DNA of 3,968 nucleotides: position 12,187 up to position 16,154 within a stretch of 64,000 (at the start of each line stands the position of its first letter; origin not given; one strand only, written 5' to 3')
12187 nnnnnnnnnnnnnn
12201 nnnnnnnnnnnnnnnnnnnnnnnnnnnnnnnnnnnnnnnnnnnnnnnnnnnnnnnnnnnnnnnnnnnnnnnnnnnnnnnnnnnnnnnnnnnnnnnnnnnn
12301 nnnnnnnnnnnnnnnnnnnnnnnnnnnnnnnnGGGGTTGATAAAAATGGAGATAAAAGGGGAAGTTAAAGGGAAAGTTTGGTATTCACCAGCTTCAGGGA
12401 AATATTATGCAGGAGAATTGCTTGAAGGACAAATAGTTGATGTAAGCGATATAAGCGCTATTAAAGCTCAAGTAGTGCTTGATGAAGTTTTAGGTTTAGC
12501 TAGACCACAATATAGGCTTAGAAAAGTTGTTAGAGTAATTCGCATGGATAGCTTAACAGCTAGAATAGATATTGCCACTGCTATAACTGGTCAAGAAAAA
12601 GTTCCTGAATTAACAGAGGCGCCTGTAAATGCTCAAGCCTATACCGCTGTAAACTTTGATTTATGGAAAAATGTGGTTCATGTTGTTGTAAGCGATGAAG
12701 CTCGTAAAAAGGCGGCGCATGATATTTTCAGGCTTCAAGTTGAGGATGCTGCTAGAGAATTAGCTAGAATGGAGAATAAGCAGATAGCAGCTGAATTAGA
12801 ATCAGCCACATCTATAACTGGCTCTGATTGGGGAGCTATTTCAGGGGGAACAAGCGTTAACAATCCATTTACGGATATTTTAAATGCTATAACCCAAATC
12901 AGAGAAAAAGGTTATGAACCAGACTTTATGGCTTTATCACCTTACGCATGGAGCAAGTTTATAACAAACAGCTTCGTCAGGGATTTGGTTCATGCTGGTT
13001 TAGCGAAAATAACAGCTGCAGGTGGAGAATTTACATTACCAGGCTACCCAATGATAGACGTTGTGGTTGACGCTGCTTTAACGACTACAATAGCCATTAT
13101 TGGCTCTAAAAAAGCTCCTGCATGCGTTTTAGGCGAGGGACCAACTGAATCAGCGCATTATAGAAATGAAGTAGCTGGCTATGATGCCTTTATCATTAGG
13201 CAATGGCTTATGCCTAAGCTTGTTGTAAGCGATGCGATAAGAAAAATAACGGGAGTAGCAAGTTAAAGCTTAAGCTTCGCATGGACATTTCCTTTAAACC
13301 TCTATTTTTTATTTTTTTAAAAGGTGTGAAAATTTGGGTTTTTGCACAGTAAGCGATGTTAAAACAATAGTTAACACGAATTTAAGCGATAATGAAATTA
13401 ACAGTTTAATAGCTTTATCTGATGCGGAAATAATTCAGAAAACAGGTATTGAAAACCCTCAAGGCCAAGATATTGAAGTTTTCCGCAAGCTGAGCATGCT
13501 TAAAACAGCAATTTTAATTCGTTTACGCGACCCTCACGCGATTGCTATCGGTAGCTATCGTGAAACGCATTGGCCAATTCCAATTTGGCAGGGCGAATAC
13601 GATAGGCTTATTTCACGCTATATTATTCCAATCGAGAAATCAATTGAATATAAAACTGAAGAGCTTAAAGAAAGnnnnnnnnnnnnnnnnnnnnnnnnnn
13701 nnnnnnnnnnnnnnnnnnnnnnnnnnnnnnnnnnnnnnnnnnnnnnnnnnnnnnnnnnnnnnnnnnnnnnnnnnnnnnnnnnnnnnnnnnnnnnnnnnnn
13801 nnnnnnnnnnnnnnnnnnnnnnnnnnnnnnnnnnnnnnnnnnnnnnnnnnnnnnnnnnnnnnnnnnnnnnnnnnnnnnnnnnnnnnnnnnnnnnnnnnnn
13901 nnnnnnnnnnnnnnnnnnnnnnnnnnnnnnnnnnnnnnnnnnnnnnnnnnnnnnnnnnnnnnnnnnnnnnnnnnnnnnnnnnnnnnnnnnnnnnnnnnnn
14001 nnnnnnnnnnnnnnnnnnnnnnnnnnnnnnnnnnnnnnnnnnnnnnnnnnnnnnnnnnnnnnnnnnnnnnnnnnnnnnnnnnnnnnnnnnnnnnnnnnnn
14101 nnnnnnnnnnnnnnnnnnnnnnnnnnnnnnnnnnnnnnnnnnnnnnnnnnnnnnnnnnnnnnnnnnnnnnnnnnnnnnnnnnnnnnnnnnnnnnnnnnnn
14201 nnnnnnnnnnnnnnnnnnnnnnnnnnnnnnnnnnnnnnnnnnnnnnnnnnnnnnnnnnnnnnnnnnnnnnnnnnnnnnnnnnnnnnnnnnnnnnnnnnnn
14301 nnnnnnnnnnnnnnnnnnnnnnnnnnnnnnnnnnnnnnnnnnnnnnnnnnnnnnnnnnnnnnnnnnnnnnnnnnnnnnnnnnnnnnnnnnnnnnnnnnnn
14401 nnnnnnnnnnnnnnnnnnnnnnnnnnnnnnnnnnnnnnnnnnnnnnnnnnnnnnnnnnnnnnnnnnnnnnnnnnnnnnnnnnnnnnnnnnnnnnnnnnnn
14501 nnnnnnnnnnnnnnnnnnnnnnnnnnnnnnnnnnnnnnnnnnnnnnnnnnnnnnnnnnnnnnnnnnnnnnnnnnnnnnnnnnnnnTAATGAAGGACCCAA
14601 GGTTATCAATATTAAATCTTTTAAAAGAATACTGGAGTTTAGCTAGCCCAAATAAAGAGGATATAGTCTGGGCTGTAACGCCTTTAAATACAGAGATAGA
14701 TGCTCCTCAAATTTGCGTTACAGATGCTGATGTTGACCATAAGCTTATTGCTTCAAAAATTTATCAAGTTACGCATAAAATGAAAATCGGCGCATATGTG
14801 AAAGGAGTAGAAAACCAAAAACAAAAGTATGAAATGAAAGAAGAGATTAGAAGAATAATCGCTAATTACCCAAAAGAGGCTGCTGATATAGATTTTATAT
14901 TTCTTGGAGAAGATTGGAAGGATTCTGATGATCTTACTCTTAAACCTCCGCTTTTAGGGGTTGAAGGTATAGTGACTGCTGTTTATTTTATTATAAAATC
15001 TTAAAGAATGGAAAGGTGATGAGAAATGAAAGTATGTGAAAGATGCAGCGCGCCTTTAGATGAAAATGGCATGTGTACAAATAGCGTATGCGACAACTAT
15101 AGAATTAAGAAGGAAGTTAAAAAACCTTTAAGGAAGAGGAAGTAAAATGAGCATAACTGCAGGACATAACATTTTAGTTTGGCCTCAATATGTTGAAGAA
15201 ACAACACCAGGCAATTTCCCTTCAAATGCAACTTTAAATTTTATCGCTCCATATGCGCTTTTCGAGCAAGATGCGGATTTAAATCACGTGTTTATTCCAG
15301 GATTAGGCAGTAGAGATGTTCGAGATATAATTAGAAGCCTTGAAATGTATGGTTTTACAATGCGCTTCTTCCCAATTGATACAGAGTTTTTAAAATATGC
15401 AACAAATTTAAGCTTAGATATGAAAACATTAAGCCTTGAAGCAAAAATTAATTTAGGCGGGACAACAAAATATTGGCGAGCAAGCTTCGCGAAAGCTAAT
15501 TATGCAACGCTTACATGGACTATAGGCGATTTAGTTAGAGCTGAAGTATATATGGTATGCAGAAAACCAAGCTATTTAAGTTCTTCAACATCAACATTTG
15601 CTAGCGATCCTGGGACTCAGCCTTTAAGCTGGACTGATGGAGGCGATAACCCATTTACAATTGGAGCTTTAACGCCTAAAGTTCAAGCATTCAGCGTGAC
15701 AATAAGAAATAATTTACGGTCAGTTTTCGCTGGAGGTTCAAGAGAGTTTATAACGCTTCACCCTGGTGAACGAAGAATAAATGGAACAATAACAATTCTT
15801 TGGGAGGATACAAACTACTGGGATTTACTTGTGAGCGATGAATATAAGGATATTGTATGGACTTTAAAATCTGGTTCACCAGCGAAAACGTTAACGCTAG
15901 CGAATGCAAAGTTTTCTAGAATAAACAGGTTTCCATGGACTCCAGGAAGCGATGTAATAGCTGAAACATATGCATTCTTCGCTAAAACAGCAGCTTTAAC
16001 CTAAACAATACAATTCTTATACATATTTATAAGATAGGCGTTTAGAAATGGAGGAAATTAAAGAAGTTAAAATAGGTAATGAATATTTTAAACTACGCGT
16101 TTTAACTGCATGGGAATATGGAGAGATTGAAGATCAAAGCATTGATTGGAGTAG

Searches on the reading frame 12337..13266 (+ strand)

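Call 20: search_protein_families(library=pfam, proteins=[window:12337-13266:+], max_evalue=0.01)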
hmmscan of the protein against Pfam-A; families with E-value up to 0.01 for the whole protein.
window:12337-13266:+ (309 aa): 2 families
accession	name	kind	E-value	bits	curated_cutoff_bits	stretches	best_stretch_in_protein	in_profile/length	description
PF04454.18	Linocin_M18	-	5.1e-05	23.1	24.3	1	124-209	93-182/253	Encapsulating protein for peroxidase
PF05065.19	Phage_capsid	-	0.00065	19.6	24.2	1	47-150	9-114/280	Phage capsid family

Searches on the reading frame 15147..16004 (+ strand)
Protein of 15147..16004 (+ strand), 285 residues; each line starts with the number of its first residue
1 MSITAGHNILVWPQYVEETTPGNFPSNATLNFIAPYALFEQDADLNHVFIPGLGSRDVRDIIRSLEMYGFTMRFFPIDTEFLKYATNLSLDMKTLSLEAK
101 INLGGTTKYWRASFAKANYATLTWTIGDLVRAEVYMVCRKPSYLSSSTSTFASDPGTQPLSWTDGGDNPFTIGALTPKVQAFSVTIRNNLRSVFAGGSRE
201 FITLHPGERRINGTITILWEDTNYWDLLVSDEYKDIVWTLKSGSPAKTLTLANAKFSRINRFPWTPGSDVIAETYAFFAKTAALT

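Call 33: search_protein_families(library=pfam, proteins=[window:15147-16004:+], max_evalue=0.01)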
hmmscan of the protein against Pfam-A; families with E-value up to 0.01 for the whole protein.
window:15147-16004:+ (285 aa): 1 family
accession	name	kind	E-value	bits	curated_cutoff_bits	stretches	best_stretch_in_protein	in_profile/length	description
PF18906.5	Phage_tube_2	-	1.3e-14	54.9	27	1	107-255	99-247/266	Phage tail tube protein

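Call 101: find_homologous_proteins(query=window:15147-16004:+, max_evalue=1e-8)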
Query window:15147-16004:+ (285 aa): 4 proteins with E <= 1e-8 among 836 candidates.
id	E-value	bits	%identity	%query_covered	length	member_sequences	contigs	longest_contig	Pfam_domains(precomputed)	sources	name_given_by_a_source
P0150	3.9e-189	645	99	100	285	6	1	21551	PF18906.6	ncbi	ncbi:MAG: phage tail tube protein [Candidatus Bathyarchaeia archaeon]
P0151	3.1e-148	510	76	98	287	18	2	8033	PF18906.6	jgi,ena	-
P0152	1.0e-109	384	60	100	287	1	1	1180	PF18906.6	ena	-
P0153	1.1e-87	312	69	69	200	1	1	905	PF18906.6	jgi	-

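Call 102: find_encoding_contigs(protein=P0150, flank=10000, max_places=4)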
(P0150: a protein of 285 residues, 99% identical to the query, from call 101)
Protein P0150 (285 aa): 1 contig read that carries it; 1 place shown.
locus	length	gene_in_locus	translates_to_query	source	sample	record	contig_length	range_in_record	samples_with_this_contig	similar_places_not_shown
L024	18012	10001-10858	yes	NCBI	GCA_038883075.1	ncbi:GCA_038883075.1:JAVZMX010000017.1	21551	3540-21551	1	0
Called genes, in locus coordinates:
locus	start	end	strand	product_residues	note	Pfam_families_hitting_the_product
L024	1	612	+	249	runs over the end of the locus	PF01841:Transglut_core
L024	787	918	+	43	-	-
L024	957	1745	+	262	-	PF02086:MethyltransfD12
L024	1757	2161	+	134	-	-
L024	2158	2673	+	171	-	-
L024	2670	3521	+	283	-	PF03354:TerL_ATPase (faint), PF03237:Terminase_6N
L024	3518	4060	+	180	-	PF17289:Terminase_6C (weak)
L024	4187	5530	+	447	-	PF04860:Phage_portal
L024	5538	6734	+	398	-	-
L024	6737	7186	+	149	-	PF09956:Phage_cement_2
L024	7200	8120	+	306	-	PF25209:Phage_capsid_4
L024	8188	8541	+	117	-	-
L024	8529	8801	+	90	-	PF01844:HNH, PF14279:HNH_5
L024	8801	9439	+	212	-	-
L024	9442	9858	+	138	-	-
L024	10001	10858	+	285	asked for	PF18906:Phage_tube_2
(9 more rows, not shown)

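Call 103: find_encoding_contigs(protein=P0151, flank=10000, max_places=4)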
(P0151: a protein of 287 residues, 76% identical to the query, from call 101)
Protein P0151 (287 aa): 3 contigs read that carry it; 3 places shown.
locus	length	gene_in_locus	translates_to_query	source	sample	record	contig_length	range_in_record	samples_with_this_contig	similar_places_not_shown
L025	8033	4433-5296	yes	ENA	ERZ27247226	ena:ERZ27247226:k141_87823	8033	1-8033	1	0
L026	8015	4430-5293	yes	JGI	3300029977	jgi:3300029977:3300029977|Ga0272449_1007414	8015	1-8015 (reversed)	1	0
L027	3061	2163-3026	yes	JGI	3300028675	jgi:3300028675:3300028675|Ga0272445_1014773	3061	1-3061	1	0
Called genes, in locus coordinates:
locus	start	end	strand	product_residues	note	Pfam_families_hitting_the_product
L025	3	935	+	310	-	?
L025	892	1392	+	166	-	PF09956:Phage_cement_2 (weak)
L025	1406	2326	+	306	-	PF25209:Phage_capsid_4 (weak)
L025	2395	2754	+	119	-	-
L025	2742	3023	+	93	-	PF01844:HNH, PF14279:HNH_5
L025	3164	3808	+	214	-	-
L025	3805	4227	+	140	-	-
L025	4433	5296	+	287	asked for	PF18906:Phage_tube_2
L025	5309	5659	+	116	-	-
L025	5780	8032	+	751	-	?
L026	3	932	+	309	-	?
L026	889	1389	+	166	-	PF09956:Phage_cement_2 (weak)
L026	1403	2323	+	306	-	PF25209:Phage_capsid_4 (weak)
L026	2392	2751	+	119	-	-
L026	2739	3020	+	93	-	PF01844:HNH, PF14279:HNH_5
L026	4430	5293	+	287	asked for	PF18906:Phage_tube_2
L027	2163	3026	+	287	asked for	PF18906:Phage_tube_2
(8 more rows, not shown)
